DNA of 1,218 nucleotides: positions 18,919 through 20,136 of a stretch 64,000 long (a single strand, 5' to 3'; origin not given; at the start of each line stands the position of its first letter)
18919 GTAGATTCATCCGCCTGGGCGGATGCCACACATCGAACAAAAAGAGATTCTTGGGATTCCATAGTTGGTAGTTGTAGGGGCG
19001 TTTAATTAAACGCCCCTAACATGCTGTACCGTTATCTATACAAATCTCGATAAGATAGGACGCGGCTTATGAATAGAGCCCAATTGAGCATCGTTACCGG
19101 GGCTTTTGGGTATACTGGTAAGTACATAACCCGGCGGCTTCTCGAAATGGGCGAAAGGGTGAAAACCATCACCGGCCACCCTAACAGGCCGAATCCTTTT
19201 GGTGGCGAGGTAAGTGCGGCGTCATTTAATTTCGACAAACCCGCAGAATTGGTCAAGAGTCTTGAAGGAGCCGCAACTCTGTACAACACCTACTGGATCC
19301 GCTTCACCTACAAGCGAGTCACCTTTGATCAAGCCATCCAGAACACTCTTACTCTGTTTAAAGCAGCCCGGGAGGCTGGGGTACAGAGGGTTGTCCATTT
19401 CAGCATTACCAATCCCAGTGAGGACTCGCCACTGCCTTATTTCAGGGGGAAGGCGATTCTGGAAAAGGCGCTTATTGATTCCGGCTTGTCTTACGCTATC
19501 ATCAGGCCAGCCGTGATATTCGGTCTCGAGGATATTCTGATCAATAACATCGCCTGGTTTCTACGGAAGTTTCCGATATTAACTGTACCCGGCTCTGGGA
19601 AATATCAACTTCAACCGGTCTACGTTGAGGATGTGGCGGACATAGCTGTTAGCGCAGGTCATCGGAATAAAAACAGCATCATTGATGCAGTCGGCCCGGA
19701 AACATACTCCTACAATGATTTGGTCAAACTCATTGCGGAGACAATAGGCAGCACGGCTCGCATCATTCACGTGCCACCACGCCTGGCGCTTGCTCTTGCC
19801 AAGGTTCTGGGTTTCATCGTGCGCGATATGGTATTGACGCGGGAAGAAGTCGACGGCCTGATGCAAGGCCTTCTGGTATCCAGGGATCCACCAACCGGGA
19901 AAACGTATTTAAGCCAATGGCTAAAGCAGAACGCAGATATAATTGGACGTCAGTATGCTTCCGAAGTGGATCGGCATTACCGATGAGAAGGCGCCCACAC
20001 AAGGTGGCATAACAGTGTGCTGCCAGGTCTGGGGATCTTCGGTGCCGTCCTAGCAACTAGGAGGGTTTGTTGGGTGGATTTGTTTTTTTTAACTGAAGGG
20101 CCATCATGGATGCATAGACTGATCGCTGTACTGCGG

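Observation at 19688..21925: Low-GC 1.6-kb insertion flanked by ~315-bp direct repeats that duplicate the 3' end of the NmrA-like gene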

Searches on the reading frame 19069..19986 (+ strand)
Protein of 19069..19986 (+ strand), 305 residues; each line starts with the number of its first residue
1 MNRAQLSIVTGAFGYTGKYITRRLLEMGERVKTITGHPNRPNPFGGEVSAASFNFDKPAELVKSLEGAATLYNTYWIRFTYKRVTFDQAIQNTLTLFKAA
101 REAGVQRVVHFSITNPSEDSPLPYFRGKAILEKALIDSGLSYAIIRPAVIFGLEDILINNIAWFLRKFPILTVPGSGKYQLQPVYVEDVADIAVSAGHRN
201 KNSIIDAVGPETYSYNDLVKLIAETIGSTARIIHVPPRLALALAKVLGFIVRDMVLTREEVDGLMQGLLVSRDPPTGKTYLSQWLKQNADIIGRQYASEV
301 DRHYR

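Call 7: search_protein_families(library=pfam, proteins=[window:19069-19986:+], max_evalue=0.01)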
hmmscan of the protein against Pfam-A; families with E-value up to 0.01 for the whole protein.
window:19069-19986:+ (305 aa): 4 families
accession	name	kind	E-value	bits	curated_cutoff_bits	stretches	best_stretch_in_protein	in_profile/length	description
PF01370.27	Epimerase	-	1.4e-11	44.7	20.9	1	8-198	2-226/240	NAD dependent epimerase/dehydratase family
PF05368.20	NmrA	-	7.2e-11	42.6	27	1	8-241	6-249/298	NmrA-like family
PF13460.12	NAD_binding_10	-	2.7e-09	37.6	27.2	1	11-149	1-145/184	NAD(P)H-binding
PF01073.25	3Beta_HSD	-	3.4e-06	26.7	22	0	8-112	1-115/280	3-beta hydroxysteroid dehydrogenase/isomerase family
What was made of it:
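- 19069..19986 (+): Intact NmrA/SDR-like (atypical short-chain dehydrogenase, YbjT-like) gene, 305 aa. Pfam Epimerase, NmrA and NAD_binding_10 in call 7.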

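Call 9: find_encoding_contigs(protein=window:19069-19986:+, flank=10000, max_places=10)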
Protein window:19069-19986:+ (305 aa): no gene with exactly this product is on record in the collection.

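Call 12: find_related_loci(query=window:19069-19986:+, collection=genome_contigs, flank=10000)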
Query window:19069-19986:+ (305 aa) in genome_contigs; peptide patterns used: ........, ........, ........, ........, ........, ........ (x = any residue, [..] = any of these).
599 stretches matched a pattern (row limit reached: there are more); 540 encode a relative of the query (tblastn E <= 1e-3); the best 80 are kept; 80 distinct loci.
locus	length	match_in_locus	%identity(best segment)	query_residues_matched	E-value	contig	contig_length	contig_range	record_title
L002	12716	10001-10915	92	1-305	0e+0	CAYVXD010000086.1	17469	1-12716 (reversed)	MAG TPA_asm: uncultured Candidatus Sumerlaeota bacterium isolate binchicken_co34_487 genome assembly, contig: NODE_5269_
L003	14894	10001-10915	80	1-305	1e-164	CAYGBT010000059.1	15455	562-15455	MAG TPA_asm: uncultured bacterium isolate ERP108616_co2_8 genome assembly, contig: NODE_6250_length_15455_cov_10.363766,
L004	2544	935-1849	73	1-305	7e-168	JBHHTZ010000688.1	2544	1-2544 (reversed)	MAG: Anaerolineae bacterium isolate S.6.sp3_bin.4 NODE_11317_length_2544_cov_6.511852, whole genome shotgun sequence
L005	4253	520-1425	71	4-305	4e-155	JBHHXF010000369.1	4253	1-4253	MAG: Anaerolineae bacterium isolate D_2_bin.38 NODE_13706_length_4253_cov_28.581467, whole genome shotgun sequence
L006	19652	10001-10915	70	1-305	1e-146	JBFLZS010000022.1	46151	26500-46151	MAG: Nitrospirota bacterium isolate MAG117 MAG117_22, whole genome shotgun sequence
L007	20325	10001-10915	66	1-305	3e-143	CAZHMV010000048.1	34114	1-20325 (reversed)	MAG TPA_asm: uncultured Anaerolineales bacterium isolate binchicken_co172_219 genome assembly, contig: NODE_840_length_3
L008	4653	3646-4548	68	5-305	7e-145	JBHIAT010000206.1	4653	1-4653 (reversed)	MAG: Candidatus Bipolaricaulia bacterium isolate K_2_bin.63 NODE_12220_length_4653_cov_10.429317, whole genome shotgun s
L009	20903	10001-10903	67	5-305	2e-142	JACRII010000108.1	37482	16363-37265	MAG: Planctomycetota bacterium isolate NC_groundwater_1799_Pr3_B-0.1um_42_210 SR-2_scaffold_141_1224426, whole genome sh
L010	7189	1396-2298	67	5-305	4e-142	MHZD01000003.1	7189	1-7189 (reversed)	MAG: Planctomycetes bacterium RIFOXYC2_FULL_41_27 rifoxyc2_full_scaffold_10454, whole genome shotgun sequence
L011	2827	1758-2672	65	1-305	4e-148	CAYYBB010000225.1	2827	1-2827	MAG TPA_asm: uncultured Actinomycetota bacterium isolate SRP093185_co1_77 genome assembly, contig: NODE_26101_length_282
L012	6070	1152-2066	66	1-305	1e-140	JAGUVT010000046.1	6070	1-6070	MAG: Deltaproteobacteria bacterium isolate DeMMO5_3 c_000000006502, whole genome shotgun sequence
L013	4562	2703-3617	66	1-305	1e-141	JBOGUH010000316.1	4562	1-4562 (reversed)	MAG: Anaerolineae bacterium isolate M3-S_metawrap_bin.12 k127_810481, whole genome shotgun sequence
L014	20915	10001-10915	63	1-305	9e-139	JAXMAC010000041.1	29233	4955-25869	MAG: Candidatus Brocadiaceae bacterium isolate STL-AMX1 opera.44.fa-41, whole genome shotgun sequence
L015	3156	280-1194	63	1-305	3e-144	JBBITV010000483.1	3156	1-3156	MAG: Chloroflexota bacterium isolate RSS170216_bin_404 NODE_26933_length_3156_cov_3.817478, whole genome shotgun sequenc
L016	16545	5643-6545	65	5-305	2e-138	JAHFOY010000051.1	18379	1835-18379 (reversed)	MAG: Planctomycetota bacterium isolate nzgw514 NODE_2807_length_18380_cov_3.959801, whole genome shotgun sequence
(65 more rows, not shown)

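Call 22: find_related_loci(query=window:19069-19986:+, collection=metagenome_contigs, flank=10000)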
Query window:19069-19986:+ (305 aa) in metagenome_contigs; peptide patterns used: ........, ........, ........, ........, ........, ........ (x = any residue, [..] = any of these).
600 stretches matched a pattern (row limit reached: there are more); 545 encode a relative of the query (tblastn E <= 1e-3); the best 80 are kept; 80 distinct loci.
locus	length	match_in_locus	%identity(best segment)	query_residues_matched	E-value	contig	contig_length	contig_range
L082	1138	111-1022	90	1-304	0e+0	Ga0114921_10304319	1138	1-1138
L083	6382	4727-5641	67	1-305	2e-143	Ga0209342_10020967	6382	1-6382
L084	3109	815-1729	67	1-305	5e-149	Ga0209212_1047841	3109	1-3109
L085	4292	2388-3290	67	5-305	3e-145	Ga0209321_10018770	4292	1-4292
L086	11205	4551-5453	67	5-305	2e-142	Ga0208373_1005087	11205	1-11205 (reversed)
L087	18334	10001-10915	66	1-305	2e-141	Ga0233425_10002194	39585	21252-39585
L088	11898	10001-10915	66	1-305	3e-141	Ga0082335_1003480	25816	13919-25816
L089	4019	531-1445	67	1-305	1e-144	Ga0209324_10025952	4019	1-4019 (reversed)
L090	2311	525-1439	65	1-305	4e-149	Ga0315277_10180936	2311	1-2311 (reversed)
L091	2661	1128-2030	66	5-305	2e-147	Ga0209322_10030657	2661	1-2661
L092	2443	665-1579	67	1-305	6e-147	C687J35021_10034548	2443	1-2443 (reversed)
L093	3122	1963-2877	64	1-305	1e-144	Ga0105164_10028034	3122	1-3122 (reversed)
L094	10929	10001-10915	65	1-305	9e-139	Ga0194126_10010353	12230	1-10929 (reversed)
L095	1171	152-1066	65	1-305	3e-152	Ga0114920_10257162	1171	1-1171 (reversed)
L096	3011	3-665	94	85-305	7e-145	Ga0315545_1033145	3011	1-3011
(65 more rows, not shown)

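Call 44: search_protein_families(library=ncbifam, proteins=[window:19069-19986:+], max_evalue=0.1)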
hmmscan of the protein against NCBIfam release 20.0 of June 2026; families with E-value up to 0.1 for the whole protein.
window:19069-19986:+ (305 aa): 11 families
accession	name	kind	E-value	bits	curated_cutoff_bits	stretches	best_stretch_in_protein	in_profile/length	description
TIGR03466.1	HpnA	hypoth_equivalog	2.2e-13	49.8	367.65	2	7-112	3-112/327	hopanoid-associated sugar epimerase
NF052578.1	StrlDmthSdmBMthl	equivalog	3.5e-10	40.1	600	1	7-250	3-269/328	sterol demethylase protein SdmB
NF004520.0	PRK05865.1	equivalog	1e-09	36.9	1509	1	9-196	5-170/854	sugar epimerase family protein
TIGR04180.1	EDH_00030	hypoth_equivalog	4.7e-05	22.6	475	1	8-113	2-121/297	NAD-dependent 4,6-dehydratase LegB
TIGR01777.1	yfcH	hypoth_equivalog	0.00054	19.6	207.35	0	8-101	2-98/292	TIGR01777 family oxidoreductase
TIGR03649.1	ergot_EASG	subfamily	0.011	15.2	256.4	1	94-235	88-222/287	ergot alkaloid biosynthesis protein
NF042422.1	oxyalk_red_OleD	equivalog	0.015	14.6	580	0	8-112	4-109/329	2-alkyl-3-oxoalkanoate reductase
NF050030.1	thlkprotThyD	equivalog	0.024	13.8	400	0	138-231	163-255/305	thylakoid membrane protein ThyD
NF042423.1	oxyalk_red_Shew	equivalog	0.029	13.4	580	0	5-112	9-117/331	2-alkyl-3-oxoalkanoate reductase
TIGR02197.1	heptose_epim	equivalog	0.03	13.5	274.6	0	183-236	216-272/316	ADP-glyceromanno-heptose 6-epimerase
NF010248.0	PRK13695.1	equivalog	0.098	12.4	156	0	176-236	75-136/180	NTPase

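Call 60: find_homologous_proteins(query=window:19069-19986:+, max_evalue=1e-100)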
Query window:19069-19986:+ (305 aa): 6422 proteins with E <= 1e-100 among 8000 candidates; the best 120 are listed.
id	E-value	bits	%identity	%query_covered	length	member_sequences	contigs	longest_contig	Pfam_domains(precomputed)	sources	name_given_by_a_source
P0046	8.2e-179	611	90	100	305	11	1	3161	PF05368.20,PF13460.13,PF01370.28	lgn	-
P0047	6.1e-168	576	83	100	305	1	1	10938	PF05368.20,PF13460.13,PF01370.28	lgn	-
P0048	3.6e-159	547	80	100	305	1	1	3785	PF05368.20,PF01073.26,PF13460.13,PF01370.28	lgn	-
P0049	2.8e-158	544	81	98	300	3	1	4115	PF05368.20,PF01073.26,PF13460.13,PF01370.28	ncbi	ncbi:MAG: SDR family oxidoreductase [Candidatus Methylomirabilales bacterium]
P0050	7.3e-157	539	80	100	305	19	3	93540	PF05368.20,PF01073.26,PF13460.13,PF01370.28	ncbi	-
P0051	1.8e-156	538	77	99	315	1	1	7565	PF05368.20,PF13460.13,PF01370.28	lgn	-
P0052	2.3e-153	528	74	100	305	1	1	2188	PF05368.20,PF01073.26,PF13460.13,PF01370.28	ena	-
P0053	9.0e-153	526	75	99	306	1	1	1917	PF05368.20,PF13460.13,PF01370.28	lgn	-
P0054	5.1e-151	520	73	100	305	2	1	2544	PF05368.20,PF01073.26,PF13460.13,PF01370.28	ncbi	ncbi:MAG: SDR family oxidoreductase [Anaerolineae bacterium]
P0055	7.7e-151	520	73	99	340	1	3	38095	PF05368.20,PF01073.26,PF13460.13,PF01370.28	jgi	jgi:uncharacterized protein YbjT (DUF2867 family)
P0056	7.3e-150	516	76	99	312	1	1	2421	PF05368.20,PF13460.13,PF01370.28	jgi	-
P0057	1.8e-149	515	73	100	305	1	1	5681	PF05368.20,PF01073.26,PF13460.13,PF01370.28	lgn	-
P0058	4.3e-149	514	74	100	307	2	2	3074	PF05368.20,PF01073.26,PF13460.13,PF01370.28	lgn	-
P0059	1.1e-148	512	72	100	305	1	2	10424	PF05368.20,PF01073.26,PF13460.13,PF01370.28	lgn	-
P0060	1.6e-147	509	74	100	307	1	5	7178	PF05368.20,PF13460.13,PF01370.28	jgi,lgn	-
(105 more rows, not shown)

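Call 61: list_cluster_members(proteins=[P0046])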
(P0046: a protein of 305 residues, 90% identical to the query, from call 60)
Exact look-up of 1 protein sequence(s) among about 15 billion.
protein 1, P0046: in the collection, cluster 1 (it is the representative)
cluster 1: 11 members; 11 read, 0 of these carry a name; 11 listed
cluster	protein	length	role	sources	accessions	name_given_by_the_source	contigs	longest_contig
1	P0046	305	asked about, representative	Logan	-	-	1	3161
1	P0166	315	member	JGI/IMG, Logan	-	-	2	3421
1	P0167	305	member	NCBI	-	-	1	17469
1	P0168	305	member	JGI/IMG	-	-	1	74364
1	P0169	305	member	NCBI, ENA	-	-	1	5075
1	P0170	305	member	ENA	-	-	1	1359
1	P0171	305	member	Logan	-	-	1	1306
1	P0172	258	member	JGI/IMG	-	-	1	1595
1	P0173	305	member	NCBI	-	-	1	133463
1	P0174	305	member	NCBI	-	-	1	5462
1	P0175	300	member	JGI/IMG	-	-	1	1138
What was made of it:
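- The sample lineages are microdiverse (call 61).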

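Call 64: find_encoding_contigs(protein=P0170, flank=5000, max_places=3)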
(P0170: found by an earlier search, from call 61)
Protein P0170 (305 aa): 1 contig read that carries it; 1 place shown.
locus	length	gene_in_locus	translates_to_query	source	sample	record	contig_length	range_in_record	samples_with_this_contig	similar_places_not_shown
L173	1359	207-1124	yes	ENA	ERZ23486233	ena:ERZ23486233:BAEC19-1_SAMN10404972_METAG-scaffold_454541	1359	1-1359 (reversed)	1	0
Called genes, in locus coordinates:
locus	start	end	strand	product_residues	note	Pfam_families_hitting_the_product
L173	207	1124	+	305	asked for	PF01370:Epimerase, PF05368:NmrA, PF13460:NAD_binding_10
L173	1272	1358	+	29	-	?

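Call 65: find_encoding_contigs(protein=P0168, flank=10000, max_places=3)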
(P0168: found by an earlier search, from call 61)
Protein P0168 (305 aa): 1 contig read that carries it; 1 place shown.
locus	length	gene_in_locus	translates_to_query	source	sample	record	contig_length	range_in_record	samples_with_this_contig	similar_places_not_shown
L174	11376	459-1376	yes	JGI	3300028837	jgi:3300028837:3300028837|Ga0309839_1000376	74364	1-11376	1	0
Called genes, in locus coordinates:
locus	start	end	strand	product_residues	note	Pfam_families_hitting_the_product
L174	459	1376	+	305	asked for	PF01370:Epimerase, PF05368:NmrA, PF13460:NAD_binding_10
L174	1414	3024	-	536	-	PF03572:Peptidase_S41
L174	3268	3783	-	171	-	-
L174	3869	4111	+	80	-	-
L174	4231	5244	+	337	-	PF00291:PALP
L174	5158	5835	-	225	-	PF14559:TPR_19 (faint), PF21033:RMD1-3 (faint), PF25062:ARM_TT21_N (faint), PF13176:TPR_7 (faint), PF13424:TPR_12 (weak), PF00515:TPR_1 (weak), PF07719:TPR_2 (weak), PF13414:TPR_11, +5 more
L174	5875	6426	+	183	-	-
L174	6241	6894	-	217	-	-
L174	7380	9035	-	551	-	PF02366:PMT (weak), PF13231:PMT_2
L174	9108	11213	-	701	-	-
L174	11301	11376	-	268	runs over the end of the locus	PF00149:Metallophos (weak), PF13277:YmdB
